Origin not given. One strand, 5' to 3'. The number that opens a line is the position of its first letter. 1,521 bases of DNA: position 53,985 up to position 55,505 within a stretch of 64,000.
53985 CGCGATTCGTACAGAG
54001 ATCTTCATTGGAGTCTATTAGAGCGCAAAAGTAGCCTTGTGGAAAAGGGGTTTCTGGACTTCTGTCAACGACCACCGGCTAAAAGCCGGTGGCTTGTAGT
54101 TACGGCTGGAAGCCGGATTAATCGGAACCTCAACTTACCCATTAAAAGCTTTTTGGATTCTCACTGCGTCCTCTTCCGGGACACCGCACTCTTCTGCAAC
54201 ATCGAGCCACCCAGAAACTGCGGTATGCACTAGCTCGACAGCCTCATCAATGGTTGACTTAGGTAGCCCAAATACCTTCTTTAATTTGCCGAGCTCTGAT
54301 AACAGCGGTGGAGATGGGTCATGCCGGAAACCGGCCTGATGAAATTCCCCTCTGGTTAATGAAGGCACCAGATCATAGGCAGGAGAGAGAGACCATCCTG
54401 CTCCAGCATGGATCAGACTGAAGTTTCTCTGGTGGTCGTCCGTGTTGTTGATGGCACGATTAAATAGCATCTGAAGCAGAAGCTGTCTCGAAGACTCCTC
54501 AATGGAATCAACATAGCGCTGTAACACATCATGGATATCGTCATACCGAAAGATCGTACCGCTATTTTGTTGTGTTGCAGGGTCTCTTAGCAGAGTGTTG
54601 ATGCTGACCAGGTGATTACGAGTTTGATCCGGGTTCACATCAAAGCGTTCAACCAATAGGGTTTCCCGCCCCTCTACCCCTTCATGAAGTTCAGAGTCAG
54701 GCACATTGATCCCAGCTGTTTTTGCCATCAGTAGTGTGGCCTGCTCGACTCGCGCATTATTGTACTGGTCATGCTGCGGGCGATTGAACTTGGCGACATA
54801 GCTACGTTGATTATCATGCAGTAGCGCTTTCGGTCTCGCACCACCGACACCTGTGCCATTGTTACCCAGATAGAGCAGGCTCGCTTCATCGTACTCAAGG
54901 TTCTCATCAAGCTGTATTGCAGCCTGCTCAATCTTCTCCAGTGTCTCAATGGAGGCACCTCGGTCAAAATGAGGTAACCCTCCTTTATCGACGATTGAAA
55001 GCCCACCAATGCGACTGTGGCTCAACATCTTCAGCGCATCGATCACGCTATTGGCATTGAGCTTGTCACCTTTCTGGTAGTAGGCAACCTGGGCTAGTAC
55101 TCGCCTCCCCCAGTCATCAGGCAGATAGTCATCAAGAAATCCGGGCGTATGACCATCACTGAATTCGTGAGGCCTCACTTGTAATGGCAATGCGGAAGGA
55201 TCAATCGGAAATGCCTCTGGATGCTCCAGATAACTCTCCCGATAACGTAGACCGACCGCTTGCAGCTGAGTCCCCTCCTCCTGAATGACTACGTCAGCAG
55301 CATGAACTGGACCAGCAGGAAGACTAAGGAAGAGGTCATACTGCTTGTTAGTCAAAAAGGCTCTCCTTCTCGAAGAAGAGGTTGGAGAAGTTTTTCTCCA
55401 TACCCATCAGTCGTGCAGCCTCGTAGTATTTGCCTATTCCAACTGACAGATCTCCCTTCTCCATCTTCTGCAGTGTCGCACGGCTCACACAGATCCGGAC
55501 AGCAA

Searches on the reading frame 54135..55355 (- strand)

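Call 40: search_protein_families(library=pfam, proteins=[window:54135-55355:-], max_evalue=0.00001)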
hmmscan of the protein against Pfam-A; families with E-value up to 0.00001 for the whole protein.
window:54135-55355:- (406 aa): 2 families
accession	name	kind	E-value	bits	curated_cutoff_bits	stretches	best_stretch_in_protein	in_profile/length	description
PF07804.18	HipA_C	-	2.3e-39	135.7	30.5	1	169-383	2-213/213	HipA-like C-terminal domain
PF13657.11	Couple_hipA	-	6.7e-07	30.2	22.5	1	33-121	20-98/99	HipA N-terminal domain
